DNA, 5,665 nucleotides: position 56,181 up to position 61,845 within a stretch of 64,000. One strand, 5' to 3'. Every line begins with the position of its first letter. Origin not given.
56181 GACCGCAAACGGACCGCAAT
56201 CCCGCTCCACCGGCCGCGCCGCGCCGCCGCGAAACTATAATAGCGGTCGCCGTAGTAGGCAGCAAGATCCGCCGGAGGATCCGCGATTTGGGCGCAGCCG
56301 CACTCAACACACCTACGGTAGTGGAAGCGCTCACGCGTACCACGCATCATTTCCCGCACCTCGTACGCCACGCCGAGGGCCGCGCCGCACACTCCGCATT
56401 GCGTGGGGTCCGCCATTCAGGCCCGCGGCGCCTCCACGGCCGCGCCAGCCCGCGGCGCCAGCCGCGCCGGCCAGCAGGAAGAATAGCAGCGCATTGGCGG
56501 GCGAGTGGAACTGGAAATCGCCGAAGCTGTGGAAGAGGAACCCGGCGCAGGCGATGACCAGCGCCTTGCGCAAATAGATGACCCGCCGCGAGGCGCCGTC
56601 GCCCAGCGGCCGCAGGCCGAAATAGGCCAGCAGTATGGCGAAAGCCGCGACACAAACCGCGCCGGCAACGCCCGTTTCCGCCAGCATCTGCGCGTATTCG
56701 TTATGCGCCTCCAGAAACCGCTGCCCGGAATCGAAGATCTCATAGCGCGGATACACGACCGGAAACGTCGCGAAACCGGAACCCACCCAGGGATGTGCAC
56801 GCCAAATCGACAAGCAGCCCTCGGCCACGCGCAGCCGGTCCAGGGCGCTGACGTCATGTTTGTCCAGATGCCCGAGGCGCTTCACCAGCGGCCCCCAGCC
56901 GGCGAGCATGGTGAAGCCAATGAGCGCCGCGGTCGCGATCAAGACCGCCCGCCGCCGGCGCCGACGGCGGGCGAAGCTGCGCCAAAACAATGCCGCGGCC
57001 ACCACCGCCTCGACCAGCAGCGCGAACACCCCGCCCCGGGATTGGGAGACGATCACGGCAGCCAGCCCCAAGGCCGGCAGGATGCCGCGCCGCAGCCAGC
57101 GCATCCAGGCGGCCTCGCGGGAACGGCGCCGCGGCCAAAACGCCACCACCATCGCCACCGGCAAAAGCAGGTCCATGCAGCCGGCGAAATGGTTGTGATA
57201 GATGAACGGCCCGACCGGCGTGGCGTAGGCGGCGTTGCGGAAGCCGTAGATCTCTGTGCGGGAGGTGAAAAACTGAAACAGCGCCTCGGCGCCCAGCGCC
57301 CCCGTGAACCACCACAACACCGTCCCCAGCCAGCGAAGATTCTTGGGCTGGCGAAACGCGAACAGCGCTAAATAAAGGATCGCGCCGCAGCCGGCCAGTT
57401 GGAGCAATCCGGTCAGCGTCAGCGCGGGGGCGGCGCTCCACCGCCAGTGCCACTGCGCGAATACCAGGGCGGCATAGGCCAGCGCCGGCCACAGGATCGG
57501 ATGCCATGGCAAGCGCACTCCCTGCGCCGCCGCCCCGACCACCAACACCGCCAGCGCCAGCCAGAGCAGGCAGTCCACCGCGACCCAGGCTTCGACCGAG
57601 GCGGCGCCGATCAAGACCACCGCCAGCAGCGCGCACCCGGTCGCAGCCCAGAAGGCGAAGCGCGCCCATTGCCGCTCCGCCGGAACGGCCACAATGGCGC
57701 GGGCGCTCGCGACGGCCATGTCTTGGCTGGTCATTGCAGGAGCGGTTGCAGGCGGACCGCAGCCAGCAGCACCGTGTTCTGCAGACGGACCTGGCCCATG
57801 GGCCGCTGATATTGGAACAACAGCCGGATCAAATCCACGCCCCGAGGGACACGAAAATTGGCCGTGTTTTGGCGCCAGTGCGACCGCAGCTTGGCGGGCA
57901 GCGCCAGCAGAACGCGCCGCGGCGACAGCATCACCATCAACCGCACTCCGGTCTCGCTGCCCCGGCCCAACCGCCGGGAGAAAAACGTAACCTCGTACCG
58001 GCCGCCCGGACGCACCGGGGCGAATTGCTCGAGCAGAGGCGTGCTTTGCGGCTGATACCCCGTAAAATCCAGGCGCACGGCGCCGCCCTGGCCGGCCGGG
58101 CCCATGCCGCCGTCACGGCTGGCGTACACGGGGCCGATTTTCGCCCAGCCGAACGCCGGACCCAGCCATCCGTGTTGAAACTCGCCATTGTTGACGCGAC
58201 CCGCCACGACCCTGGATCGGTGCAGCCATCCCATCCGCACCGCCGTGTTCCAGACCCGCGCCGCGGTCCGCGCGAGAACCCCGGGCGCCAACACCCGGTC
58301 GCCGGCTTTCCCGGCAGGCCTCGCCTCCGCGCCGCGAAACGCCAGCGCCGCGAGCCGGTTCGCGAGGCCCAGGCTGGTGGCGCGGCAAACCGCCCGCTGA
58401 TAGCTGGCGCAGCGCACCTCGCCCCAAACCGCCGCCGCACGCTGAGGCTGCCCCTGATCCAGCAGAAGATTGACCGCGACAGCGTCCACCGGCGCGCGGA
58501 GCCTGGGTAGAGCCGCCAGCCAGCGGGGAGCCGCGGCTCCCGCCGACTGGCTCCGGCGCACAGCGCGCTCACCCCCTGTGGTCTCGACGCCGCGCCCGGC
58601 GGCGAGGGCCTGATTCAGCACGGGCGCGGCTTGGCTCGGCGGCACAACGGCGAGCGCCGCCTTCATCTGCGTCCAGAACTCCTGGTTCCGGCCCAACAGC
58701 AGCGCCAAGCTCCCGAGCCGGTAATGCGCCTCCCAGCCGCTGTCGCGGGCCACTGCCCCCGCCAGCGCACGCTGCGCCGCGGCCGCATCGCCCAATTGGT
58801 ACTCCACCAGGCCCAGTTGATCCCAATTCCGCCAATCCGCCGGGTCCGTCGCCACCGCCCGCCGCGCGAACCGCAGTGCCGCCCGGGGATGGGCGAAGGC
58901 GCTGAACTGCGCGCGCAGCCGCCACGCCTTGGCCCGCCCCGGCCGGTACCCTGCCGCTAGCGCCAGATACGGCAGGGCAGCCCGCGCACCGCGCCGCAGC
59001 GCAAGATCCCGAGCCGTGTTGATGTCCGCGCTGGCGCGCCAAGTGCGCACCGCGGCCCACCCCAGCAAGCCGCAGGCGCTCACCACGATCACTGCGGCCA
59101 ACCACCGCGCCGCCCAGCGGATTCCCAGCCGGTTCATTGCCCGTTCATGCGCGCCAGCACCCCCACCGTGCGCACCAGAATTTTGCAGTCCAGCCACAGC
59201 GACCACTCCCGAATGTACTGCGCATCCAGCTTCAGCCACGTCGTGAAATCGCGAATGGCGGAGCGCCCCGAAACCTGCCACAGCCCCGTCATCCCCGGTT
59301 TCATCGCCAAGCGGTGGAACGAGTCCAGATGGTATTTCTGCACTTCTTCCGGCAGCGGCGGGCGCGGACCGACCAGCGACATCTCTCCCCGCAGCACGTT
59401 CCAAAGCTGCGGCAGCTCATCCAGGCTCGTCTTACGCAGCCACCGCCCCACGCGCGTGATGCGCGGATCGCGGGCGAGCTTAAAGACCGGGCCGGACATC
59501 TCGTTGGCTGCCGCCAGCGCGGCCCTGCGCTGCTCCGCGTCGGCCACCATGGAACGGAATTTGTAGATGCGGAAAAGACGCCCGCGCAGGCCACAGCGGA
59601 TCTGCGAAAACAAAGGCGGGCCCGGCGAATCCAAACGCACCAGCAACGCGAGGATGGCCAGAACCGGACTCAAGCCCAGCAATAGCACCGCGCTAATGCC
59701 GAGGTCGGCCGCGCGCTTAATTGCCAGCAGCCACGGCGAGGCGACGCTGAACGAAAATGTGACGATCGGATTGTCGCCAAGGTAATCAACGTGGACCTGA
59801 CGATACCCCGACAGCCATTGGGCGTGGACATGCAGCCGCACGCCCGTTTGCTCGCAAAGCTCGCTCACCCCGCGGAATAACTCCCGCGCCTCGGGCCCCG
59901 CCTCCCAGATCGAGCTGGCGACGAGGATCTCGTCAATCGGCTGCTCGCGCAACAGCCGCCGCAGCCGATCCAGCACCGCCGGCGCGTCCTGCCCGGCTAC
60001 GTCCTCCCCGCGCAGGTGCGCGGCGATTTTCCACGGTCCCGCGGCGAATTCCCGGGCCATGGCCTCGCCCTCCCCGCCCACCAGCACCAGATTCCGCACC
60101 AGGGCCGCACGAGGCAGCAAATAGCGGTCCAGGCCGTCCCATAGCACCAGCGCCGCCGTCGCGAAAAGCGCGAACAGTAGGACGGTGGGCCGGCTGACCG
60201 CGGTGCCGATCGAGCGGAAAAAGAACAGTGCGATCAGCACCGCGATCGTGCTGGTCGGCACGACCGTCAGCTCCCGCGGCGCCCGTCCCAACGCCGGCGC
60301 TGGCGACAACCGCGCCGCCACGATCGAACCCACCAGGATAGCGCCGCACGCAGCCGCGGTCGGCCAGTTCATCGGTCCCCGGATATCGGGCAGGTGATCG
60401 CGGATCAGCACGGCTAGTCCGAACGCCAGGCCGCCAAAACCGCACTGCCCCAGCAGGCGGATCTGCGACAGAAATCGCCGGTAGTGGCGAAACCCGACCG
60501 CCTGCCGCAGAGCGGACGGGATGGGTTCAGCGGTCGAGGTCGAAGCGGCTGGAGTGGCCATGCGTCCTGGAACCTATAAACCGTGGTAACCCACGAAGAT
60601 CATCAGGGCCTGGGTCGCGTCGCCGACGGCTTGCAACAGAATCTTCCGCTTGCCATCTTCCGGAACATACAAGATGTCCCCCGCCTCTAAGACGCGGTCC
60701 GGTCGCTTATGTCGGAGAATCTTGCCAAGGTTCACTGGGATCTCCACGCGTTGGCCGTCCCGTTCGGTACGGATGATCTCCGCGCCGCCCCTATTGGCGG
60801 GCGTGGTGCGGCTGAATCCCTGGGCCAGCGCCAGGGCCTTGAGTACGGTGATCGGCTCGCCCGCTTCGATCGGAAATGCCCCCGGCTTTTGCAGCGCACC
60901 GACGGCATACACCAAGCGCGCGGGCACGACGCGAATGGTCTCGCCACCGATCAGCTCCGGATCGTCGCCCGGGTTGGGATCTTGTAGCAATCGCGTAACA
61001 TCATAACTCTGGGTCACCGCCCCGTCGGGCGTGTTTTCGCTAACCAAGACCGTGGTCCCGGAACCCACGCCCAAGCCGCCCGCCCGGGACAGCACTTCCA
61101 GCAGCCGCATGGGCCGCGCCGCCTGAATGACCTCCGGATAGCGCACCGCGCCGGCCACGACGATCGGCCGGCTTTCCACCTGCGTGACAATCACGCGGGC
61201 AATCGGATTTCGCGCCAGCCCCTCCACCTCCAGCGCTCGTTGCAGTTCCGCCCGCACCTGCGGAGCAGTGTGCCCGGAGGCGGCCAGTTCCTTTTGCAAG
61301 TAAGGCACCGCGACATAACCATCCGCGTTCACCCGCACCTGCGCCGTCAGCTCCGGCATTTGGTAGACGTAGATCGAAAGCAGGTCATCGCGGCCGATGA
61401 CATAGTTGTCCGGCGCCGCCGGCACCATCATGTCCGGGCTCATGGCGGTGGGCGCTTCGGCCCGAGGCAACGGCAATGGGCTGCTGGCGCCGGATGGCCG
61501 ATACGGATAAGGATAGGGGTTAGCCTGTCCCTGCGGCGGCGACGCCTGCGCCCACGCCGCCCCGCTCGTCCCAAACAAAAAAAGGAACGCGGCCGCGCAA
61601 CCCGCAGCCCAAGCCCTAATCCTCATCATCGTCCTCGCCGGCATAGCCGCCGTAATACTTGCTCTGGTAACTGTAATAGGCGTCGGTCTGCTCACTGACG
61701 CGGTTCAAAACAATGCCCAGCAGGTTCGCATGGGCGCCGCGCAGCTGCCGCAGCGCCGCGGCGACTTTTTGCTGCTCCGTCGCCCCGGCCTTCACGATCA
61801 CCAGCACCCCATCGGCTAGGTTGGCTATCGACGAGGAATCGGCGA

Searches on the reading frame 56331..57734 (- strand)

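Call 88: search_protein_families(library=pfam, proteins=[window:56331-57734:-], max_evalue=0.0001)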
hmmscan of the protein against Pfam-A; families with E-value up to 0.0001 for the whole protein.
window:56331-57734:- (467 aa): 1 family
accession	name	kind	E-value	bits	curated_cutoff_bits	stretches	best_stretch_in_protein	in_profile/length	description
PF04932.20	Wzy_C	-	6.5e-21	75.1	31.7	1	221-362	4-148/149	O-Antigen ligase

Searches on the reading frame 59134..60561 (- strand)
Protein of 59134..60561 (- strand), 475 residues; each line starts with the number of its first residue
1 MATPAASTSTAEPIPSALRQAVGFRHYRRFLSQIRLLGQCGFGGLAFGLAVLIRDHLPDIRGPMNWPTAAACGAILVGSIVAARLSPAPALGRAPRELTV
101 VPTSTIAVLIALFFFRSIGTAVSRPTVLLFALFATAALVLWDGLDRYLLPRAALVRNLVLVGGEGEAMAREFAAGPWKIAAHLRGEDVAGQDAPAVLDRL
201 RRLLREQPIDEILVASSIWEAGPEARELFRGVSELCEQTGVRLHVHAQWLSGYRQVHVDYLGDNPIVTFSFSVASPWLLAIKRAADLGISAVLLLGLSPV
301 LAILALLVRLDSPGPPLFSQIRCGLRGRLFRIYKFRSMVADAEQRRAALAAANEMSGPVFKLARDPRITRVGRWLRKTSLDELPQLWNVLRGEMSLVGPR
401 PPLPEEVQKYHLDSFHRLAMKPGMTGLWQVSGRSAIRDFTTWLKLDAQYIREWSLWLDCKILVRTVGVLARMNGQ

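Call 88: search_protein_families(library=pfam, proteins=[window:59134-60561:-], max_evalue=0.0001)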
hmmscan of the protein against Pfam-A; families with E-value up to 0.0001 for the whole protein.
window:59134-60561:- (475 aa): 1 family
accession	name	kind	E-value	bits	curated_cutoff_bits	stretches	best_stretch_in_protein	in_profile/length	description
PF02397.22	Bac_transf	-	6.3e-67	225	27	1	282-469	1-177/179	Bacterial sugar transferase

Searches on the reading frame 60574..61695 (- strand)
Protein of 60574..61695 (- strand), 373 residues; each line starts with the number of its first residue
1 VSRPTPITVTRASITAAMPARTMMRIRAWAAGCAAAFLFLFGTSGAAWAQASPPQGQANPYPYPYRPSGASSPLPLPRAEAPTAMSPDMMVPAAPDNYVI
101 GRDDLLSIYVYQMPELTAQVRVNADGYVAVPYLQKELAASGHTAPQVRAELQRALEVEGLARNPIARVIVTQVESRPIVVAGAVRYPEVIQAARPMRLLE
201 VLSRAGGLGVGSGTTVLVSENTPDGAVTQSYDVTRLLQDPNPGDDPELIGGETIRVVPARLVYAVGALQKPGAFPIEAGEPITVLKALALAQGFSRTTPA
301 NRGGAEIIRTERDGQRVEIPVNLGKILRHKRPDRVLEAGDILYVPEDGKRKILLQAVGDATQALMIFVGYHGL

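Call 88: search_protein_families(library=pfam, proteins=[window:60574-61695:-], max_evalue=0.0001)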
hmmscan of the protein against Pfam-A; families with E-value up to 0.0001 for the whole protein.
window:60574-61695:- (373 aa): 3 families
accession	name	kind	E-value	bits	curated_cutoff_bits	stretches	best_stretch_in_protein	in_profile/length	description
PF02563.21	Poly_export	-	6.3e-15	55.6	28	1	93-170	2-76/77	Polysaccharide biosynthesis/export protein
PF22461.2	SLBB_2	-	3.1e-09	37.3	27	0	261-344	2-79/79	SLBB domain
PF10531.15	SLBB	-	1.8e-07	31.3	27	0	180-211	4-35/55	SLBB domain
